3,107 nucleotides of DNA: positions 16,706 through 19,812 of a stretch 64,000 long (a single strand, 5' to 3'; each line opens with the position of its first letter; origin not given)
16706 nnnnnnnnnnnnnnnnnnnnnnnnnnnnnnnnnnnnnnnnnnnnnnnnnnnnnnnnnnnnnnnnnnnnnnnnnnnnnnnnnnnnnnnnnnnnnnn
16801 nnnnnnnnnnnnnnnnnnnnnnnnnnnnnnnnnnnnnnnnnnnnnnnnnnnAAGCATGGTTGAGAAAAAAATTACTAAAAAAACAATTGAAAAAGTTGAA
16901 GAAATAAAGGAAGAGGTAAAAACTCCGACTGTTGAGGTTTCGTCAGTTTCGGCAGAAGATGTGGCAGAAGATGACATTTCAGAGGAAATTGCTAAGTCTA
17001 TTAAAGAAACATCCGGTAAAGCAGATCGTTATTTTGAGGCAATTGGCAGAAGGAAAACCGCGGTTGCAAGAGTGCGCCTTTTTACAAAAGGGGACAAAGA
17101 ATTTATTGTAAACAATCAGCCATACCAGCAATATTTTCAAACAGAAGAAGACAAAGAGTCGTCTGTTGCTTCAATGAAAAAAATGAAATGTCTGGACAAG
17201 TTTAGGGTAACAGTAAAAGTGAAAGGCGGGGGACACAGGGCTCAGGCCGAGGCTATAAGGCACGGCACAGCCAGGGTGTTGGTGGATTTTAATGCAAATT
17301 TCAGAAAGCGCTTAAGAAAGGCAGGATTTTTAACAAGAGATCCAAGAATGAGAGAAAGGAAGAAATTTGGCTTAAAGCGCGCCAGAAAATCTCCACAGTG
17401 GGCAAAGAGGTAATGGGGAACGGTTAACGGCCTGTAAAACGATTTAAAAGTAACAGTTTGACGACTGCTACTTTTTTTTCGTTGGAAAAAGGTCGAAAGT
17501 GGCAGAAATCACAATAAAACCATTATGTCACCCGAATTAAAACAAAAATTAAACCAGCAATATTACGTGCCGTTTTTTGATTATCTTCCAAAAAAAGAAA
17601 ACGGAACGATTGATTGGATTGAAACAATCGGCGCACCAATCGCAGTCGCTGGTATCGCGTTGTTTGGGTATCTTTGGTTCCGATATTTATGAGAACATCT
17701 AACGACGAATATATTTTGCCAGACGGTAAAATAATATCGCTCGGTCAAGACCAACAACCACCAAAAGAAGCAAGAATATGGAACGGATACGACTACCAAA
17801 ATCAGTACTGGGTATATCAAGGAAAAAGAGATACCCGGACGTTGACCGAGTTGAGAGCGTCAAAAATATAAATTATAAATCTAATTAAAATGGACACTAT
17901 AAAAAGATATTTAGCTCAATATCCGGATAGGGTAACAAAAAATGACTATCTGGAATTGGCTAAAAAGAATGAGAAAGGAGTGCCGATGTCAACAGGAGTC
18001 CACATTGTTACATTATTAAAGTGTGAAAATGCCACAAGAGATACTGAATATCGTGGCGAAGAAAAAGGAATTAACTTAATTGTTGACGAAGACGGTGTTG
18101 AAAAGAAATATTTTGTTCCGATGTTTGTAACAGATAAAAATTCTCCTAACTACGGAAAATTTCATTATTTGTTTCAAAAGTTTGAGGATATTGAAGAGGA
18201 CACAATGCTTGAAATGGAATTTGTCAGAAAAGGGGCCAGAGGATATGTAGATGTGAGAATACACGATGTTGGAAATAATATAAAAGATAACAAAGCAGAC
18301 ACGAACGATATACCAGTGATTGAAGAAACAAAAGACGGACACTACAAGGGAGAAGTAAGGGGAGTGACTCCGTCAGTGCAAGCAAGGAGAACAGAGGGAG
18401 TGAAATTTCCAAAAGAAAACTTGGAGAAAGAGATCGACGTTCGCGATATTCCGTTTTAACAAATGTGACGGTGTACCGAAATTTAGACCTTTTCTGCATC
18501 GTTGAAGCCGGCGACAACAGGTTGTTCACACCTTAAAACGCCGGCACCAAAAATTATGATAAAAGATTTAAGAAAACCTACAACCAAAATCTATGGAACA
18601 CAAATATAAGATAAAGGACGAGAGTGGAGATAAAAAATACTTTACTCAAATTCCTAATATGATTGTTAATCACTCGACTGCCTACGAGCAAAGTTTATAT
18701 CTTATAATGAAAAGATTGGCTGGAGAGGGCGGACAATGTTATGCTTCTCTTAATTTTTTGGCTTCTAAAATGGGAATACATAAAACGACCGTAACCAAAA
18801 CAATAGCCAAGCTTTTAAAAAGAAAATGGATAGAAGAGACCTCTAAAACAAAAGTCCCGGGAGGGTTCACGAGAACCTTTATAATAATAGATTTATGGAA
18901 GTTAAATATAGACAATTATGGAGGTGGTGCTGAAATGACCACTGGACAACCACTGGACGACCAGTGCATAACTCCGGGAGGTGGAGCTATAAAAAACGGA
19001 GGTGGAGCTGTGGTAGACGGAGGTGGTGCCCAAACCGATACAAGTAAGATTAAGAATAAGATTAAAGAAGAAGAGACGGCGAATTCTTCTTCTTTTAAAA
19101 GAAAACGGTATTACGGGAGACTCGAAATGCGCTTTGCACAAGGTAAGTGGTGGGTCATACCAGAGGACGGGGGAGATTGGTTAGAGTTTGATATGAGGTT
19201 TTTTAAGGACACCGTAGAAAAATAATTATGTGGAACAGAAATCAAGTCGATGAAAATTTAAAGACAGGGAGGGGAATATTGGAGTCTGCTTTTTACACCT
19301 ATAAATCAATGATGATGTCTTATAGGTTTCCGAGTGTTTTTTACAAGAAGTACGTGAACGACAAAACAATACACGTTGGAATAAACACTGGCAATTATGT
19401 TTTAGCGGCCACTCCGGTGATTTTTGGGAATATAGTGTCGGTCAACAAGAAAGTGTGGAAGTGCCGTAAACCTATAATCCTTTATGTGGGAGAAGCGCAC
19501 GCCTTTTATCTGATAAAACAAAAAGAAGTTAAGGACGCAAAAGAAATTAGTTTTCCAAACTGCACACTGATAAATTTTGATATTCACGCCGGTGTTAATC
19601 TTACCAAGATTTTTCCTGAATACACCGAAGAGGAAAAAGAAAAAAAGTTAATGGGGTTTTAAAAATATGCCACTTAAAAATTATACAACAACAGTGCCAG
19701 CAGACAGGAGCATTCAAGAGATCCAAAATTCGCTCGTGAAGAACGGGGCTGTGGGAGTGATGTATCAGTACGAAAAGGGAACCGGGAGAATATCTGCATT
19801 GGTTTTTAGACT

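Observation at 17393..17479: Integration into the last codons of rpsI, with a synonymous phage-encoded replacement of K-R-stop and a replacement terminator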

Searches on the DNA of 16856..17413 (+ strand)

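Call 54: search_rna_families(sources=[L065, L063, L079], threshold=gathering)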
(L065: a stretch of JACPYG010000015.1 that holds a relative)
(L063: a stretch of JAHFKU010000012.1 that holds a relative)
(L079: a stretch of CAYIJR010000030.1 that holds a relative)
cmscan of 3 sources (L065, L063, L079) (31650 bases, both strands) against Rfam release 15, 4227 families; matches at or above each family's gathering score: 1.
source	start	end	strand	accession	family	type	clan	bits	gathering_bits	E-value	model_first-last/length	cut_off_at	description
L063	9314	12525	+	RF02541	LSU_rRNA_bacteria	Gene; rRNA;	CL00112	1615.3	50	0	1-2366/2925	3'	Bacterial large subunit ribosomal RNA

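Call 68: search_rna_families(source=L063, start=6480, end=6780, threshold=evalue, max_evalue=5, show_alignments=2)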
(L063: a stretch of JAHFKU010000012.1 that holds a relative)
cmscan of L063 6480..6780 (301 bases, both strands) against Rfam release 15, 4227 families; matches with E-value up to 5: 17.
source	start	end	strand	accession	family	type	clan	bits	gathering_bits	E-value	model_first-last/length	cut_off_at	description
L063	6676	6765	+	RF02330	TtnuHACA23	Gene; snRNA; snoRNA; HACA-box;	-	30.4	100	0.011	1-135/135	no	Tetrahymena snoRNA TtnuHACA23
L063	6708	6757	+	RF04343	Plastid-psbA-2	Cis-reg;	CL00153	29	55.8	0.00096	1-60/60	no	Plastid-psbA-2 3UTR RNA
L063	6511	6597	-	RF01770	rimP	Cis-reg; leader;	-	22.5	47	0.15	1-102/102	no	Gammaprotebacteria rimP leader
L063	6698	6746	+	RF00106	RNAI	Gene; antisense;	-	21.2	47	0.071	1-102/102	no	RNAI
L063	6510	6572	+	RF01859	Phe_leader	Cis-reg; leader;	-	21.2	55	0.24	1-125/125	no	Phenylalanine leader peptide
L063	6709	6754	+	RF03318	mir-2208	Gene; miRNA;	-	20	70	0.096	1-61/61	no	mir-2208 microRNA precursor family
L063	6714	6753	-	RF00125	IS128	Gene; sRNA;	-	18.7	80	0.1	158-198/209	no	IS128 RNA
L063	6692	6776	-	RF01770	rimP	Cis-reg; leader;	-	18.4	47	1.2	1-102/102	no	Gammaprotebacteria rimP leader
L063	6713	6744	-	RF04343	Plastid-psbA-2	Cis-reg;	CL00153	18.1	55.8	0.64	1-60/60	no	Plastid-psbA-2 3UTR RNA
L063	6713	6748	-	RF01029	mir-649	Gene; miRNA;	-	16.5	100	1.8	1-93/93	no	mir-649 microRNA precursor family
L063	6715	6780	-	RF00106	RNAI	Gene; antisense;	-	16.2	47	0.98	34-102/102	5'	RNAI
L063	6536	6573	-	RF02320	TtnuHACA13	Gene; snRNA; snoRNA; HACA-box;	-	16.2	100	2.5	1-134/134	no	Tetrahymena snoRNA TtnuHACA13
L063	6709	6752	-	RF03839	MIR2599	Gene; miRNA;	-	16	120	1.8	2-132/132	no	MIR2599 microRNA precursor family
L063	6708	6752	+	RF03839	MIR2599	Gene; miRNA;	-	15.5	120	2.4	1-132/132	no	MIR2599 microRNA precursor family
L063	6712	6748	-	RF00823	lsy-6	Gene; miRNA;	-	14.6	60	2.6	1-74/74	no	lsy-6 microRNA precursor family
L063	6699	6764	-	RF00785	mir-90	Gene; miRNA;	-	14.1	68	4.6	1-84/84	no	mir-90 microRNA precursor family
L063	6495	6620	+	RF02250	Six3os1_5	Gene; lncRNA;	-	10.1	50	0.76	160-272/272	no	Six3os1 conserved region 5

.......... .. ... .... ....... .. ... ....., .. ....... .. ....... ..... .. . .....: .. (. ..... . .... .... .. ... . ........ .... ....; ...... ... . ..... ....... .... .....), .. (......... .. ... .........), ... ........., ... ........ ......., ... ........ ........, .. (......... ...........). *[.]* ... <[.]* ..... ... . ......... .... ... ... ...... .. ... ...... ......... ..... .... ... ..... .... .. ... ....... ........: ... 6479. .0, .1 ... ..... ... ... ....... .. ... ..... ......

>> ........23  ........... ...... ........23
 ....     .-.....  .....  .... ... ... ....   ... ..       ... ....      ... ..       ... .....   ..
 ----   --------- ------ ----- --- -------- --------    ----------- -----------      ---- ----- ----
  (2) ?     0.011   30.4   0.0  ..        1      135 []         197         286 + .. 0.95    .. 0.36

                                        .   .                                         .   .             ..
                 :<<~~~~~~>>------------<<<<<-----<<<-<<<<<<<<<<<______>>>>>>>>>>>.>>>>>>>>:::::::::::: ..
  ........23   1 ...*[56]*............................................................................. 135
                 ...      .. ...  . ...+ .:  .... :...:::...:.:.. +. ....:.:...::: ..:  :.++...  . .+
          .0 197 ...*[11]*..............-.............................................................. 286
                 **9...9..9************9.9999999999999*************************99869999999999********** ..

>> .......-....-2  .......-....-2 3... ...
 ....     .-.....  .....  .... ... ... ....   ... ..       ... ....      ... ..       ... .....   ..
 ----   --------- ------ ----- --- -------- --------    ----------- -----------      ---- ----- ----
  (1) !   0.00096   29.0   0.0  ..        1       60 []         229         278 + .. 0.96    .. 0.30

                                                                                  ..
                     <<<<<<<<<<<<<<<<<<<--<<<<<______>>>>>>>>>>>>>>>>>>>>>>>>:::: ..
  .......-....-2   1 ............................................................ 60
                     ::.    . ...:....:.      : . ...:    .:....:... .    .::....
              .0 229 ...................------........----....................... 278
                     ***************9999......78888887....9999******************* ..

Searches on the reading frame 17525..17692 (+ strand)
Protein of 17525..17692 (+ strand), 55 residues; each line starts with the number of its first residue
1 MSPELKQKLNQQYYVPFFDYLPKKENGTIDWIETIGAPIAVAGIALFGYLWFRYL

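Call 24: find_encoding_contigs(protein=window:17525-17692:+, flank=6000, max_places=10)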
Protein window:17525-17692:+ (55 aa): 23 contigs read that carry it; 3 places shown.
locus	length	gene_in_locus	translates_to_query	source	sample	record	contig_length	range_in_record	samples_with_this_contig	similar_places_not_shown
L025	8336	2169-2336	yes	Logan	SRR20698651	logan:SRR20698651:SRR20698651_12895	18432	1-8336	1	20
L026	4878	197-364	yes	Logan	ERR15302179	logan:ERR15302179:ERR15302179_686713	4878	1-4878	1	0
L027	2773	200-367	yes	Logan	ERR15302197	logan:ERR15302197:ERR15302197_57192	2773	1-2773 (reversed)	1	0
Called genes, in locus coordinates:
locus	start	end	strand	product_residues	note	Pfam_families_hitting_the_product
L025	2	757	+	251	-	?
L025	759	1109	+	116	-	PF01196:Ribosomal_L17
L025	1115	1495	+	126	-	PF00572:Ribosomal_L13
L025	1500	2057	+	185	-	PF00380:Ribosomal_S9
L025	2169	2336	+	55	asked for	-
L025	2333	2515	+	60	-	-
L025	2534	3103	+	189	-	-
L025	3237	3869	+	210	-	PF01047:MarR (weak), PF13730:HTH_36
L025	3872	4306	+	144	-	-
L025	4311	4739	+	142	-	-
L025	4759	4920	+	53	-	-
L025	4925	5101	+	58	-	-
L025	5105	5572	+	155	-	-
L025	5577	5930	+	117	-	PF24729:Acb2_Tad1_hairpin (faint)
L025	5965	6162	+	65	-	PF13451:zf_Tbcl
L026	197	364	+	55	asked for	-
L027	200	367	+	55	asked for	-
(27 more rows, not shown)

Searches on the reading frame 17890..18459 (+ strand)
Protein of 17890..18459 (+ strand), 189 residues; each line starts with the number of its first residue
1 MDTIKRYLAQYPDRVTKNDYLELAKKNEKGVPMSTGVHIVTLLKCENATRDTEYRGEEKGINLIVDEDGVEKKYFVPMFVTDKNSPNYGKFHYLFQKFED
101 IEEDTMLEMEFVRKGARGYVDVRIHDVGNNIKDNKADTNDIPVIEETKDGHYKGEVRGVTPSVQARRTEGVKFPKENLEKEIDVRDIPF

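Call 7: search_protein_families(library=pfam, proteins=[window:17890-18459:+], max_evalue=0.01)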
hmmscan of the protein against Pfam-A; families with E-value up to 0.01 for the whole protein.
window:17890-18459:+ (189 aa): 1 family
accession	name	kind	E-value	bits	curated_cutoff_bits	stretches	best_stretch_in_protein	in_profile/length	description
PF09368.15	Sas10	-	0.0085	17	25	0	141-163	47-68/74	Sas10 C-terminal domain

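Call 58: find_homologous_proteins(query=window:17890-18459:+, max_evalue=0.00001)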
Query window:17890-18459:+ (189 aa): 23 proteins with E <= 0.00001 among 72 candidates.
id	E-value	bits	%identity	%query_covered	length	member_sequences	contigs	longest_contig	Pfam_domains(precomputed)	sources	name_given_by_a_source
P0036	1.9e-121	421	100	100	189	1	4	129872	-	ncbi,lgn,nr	ncbi:MAG: hypothetical protein NT155_03580 [Candidatus Staskawiczbacteria bacterium]|nr:hypothetical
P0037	7.8e-53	197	58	84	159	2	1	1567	-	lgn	-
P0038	1.4e-47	180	59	77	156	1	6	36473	-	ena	-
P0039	6.1e-40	155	57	77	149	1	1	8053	-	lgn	-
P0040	1.5e-38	151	57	79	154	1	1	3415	-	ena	-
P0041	4.6e-38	149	52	77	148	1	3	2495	-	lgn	-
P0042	3.5e-36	143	51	77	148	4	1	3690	-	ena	-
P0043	9.7e-36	141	52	77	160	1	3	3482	-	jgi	jgi:hypothetical protein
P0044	1.2e-35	141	53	78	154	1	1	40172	-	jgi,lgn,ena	-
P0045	2.1e-35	140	51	78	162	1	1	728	-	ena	-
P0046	2.1e-35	140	56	65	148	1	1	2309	-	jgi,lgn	jgi:hypothetical protein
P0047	1.7e-34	137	48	79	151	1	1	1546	-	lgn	-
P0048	4.7e-34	136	51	78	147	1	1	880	-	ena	-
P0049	5.8e-34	136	48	80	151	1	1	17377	-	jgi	jgi:hypothetical protein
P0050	1.6e-33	134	50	76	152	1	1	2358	-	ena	-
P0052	5.3e-33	132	47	77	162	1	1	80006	-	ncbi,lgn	-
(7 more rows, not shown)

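Call 59: find_encoding_contigs(protein=P0044, flank=4000, max_places=3)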
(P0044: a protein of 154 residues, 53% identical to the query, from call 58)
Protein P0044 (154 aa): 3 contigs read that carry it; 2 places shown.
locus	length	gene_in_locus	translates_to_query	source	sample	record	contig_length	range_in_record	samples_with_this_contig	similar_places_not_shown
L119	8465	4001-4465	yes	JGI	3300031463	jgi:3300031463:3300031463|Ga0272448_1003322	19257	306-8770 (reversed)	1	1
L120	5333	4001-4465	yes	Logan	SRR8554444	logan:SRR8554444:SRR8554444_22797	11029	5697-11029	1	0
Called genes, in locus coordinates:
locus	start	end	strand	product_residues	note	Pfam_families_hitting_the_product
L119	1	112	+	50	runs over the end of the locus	-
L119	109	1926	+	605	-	PF01555:N6_N4_Mtase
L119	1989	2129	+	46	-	-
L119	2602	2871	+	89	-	-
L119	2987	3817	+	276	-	-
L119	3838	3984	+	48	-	-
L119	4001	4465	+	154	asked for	-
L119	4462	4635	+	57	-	-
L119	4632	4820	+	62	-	-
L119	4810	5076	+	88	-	-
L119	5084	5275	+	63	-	-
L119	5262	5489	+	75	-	-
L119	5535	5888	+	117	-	-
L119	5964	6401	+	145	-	PF24608:PDDEXK_15 (weak)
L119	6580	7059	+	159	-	-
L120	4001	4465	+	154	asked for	-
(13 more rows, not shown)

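Call 60: find_encoding_contigs(protein=P0052, flank=4000, max_places=3)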
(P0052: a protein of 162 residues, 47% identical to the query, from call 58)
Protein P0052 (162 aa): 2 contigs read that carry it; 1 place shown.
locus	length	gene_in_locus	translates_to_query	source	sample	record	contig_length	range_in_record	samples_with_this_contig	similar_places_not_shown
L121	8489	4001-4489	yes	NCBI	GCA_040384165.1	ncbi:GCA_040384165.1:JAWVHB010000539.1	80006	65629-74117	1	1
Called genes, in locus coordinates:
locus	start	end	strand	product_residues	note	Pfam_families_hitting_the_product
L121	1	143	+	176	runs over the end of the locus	-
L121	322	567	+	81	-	-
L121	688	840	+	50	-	PF04545:Sigma70_r4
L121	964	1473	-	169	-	-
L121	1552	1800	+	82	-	-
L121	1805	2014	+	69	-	-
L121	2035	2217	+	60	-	-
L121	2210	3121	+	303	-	-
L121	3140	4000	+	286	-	PF02195:ParB_N, PF13384:HTH_23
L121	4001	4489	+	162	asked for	-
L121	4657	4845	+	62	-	-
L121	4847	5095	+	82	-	-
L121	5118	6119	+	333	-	-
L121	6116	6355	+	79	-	-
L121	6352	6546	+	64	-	-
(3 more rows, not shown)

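Call 61: find_encoding_contigs(protein=P0038, flank=4000, max_places=4)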
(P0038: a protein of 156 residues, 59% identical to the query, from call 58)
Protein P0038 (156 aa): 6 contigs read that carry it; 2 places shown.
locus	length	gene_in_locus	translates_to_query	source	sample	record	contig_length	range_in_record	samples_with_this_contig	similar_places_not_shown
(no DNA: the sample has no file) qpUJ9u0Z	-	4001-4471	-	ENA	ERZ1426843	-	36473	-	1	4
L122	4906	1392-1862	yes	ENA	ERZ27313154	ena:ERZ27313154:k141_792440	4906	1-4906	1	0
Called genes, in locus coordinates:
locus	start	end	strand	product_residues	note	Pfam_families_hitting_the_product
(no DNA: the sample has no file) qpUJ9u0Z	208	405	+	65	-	-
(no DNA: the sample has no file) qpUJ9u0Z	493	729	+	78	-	-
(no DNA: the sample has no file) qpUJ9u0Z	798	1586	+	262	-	-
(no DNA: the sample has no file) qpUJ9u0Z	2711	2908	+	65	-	-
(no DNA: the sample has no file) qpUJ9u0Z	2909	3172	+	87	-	-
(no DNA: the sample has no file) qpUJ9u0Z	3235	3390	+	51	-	-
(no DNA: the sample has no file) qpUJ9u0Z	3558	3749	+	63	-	-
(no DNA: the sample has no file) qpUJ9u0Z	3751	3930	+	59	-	-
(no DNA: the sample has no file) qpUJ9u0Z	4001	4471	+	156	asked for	-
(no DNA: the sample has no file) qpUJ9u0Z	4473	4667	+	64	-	-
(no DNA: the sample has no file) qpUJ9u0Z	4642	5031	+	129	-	-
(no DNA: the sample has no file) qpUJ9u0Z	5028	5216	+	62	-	-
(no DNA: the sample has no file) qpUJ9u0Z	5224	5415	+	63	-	-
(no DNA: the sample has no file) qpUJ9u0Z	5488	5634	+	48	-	-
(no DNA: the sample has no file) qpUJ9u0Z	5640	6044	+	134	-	-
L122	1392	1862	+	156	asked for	-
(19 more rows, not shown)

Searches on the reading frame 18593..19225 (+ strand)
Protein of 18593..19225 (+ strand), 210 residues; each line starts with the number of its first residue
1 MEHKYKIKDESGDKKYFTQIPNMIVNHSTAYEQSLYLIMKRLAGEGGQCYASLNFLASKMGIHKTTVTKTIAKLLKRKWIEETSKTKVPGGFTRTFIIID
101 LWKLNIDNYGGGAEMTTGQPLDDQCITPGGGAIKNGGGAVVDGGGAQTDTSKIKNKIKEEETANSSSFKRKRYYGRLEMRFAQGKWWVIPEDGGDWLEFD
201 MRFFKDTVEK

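Call 7: search_protein_families(library=pfam, proteins=[window:18593-19225:+], max_evalue=0.01)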
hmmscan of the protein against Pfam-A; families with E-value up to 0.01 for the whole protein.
window:18593-19225:+ (210 aa): 5 families
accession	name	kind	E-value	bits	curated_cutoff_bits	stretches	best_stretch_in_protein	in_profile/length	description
PF13730.12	HTH_36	-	3e-10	40.2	25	1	32-80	7-55/55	Helix-turn-helix domain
PF01047.28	MarR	-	7.8e-06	26.1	24.6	1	49-84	18-51/59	MarR family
PF12802.13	MarR_2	-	0.0002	21.9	27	1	42-82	14-52/61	MarR family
PF21984.2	DnaD_N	-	0.00022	21.8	27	1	45-104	30-89/101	DnaD N-terminal domain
PF01325.25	Fe_dep_repress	-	0.006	17.2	26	0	47-77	19-49/60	Iron dependent repressor, N-terminal DNA binding domain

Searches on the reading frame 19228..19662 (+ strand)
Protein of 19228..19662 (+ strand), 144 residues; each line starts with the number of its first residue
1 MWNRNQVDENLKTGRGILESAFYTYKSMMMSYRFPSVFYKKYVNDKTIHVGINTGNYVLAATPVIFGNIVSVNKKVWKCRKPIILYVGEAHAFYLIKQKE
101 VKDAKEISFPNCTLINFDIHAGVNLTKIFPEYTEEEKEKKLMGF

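Call 65: search_protein_families(library=pfam, proteins=[window:19228-19662:+], max_evalue=0.01)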
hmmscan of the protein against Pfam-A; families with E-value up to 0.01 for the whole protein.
window:19228-19662:+ (144 aa): 1 family
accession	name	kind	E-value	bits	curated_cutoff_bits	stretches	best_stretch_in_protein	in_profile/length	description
PF20122.4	DUF6512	-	0.0091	16.4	26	0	57-107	31-82/181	Family of unknown function (DUF6512)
